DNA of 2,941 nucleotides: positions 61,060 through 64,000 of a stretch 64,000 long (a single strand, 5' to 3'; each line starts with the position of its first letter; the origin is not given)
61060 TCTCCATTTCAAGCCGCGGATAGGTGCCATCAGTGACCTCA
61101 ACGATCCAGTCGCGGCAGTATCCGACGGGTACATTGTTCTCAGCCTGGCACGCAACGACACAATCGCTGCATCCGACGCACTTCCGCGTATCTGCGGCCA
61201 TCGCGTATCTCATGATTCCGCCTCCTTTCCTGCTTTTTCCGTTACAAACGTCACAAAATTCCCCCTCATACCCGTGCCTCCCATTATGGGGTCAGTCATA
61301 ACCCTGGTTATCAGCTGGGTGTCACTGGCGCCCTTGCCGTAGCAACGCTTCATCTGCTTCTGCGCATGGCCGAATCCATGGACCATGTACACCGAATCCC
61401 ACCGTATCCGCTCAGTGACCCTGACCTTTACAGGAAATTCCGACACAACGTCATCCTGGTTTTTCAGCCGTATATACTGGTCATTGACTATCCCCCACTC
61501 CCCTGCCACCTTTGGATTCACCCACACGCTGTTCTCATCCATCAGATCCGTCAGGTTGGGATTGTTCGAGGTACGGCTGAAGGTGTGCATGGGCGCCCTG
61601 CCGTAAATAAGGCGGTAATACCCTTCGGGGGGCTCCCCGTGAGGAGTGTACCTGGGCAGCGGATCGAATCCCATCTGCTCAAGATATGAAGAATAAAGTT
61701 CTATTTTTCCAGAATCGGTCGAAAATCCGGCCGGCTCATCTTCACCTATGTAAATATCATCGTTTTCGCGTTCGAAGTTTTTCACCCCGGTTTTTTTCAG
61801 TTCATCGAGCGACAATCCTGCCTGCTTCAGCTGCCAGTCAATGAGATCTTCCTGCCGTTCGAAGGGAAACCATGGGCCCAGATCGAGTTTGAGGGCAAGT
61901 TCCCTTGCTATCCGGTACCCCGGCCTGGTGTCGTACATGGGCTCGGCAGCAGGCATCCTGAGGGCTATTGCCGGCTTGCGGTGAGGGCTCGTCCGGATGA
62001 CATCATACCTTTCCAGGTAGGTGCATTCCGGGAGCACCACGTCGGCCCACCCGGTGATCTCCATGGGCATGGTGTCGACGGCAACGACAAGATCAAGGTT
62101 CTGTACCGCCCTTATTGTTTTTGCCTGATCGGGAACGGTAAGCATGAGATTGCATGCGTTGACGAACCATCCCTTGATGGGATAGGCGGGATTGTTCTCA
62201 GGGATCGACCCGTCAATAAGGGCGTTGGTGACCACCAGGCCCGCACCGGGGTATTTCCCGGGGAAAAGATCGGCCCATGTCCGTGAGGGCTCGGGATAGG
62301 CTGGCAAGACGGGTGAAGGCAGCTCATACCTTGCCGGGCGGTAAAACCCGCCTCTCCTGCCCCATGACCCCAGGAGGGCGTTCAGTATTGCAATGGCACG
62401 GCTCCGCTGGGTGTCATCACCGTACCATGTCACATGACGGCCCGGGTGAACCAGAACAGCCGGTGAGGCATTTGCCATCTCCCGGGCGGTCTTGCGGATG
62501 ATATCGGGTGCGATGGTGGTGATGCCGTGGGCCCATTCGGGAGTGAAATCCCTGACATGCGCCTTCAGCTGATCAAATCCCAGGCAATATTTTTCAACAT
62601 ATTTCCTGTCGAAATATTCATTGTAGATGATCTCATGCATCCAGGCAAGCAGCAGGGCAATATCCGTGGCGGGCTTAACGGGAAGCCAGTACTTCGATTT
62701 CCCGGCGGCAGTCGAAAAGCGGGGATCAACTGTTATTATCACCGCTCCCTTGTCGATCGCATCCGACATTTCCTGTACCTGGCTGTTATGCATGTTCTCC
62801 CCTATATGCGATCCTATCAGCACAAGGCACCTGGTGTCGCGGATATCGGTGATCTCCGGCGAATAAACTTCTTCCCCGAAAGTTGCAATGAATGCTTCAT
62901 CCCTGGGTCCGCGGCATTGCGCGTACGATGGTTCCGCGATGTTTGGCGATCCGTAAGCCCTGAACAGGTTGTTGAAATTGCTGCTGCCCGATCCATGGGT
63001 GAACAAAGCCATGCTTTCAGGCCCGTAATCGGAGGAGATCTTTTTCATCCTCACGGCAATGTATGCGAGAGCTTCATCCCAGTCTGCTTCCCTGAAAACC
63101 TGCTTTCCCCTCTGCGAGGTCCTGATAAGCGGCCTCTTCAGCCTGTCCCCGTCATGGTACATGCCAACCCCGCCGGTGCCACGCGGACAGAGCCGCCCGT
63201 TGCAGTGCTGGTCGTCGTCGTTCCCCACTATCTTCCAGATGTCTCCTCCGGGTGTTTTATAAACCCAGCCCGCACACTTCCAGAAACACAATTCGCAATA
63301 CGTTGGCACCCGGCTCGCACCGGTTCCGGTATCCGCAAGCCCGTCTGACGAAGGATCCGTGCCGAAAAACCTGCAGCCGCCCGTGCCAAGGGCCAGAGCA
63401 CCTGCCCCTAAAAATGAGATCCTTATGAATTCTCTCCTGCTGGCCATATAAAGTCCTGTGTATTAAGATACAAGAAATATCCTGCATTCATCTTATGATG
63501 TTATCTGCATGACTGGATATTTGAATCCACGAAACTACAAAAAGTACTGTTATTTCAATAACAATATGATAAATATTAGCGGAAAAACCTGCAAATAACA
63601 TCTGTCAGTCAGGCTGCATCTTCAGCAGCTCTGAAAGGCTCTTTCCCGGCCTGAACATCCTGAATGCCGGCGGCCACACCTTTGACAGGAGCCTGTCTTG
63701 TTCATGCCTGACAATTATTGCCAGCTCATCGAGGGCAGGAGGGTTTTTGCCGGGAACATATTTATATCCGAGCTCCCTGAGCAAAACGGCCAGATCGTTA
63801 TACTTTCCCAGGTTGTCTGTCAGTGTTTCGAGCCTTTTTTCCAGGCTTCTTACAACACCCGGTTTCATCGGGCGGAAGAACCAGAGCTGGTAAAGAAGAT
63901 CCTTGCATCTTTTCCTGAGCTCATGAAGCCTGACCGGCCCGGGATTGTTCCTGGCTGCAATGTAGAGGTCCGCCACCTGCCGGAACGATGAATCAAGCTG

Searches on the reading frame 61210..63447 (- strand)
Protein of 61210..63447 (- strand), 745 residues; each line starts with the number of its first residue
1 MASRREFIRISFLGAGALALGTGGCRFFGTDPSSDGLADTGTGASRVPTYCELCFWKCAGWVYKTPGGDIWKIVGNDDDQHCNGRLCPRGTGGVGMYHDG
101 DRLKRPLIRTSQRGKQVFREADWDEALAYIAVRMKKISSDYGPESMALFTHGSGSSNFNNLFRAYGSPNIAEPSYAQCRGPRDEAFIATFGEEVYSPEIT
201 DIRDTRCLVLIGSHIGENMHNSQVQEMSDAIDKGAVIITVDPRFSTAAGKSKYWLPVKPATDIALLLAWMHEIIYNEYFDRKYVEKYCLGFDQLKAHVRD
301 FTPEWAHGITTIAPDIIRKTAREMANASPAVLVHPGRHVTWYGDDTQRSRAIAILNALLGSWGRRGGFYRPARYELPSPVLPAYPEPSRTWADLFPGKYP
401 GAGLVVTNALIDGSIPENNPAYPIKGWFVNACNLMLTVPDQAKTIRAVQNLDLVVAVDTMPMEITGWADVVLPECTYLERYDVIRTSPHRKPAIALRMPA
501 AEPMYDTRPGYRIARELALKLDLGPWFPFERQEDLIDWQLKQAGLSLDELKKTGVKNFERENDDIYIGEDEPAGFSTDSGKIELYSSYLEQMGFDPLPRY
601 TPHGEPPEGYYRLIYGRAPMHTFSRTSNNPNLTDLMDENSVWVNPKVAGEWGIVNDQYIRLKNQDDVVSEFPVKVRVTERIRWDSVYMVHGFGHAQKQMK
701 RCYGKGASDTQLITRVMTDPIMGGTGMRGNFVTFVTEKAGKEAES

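Call 33: search_protein_families(library=pfam, proteins=[window:61210-63447:-], max_evalue=0.000001)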
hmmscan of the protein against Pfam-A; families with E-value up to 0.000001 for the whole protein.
window:61210-63447:- (745 aa): 2 families
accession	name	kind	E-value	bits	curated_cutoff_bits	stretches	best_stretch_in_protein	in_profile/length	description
PF00384.28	Molybdopterin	-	1.3e-37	130.1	24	1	102-518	1-351/353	Molybdopterin oxidoreductase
PF01568.27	Molydop_binding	-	3.8e-12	46.6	26.8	1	611-725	1-104/110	Molydopterin dinucleotide binding domain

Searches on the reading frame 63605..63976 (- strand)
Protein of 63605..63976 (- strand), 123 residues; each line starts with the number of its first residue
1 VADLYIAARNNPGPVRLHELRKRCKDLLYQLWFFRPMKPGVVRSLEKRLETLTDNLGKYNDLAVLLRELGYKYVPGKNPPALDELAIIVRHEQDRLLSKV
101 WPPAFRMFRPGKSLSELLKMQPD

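Call 33: search_protein_families(library=pfam, proteins=[window:63605-63976:-], max_evalue=0.000001)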
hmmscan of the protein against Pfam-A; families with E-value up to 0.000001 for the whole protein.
window:63605-63976:- (123 aa): 1 family
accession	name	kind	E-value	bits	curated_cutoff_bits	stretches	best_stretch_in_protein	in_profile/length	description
PF05235.19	CHAD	-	7.6e-12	46.1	25.6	1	14-69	172-227/228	CHAD domain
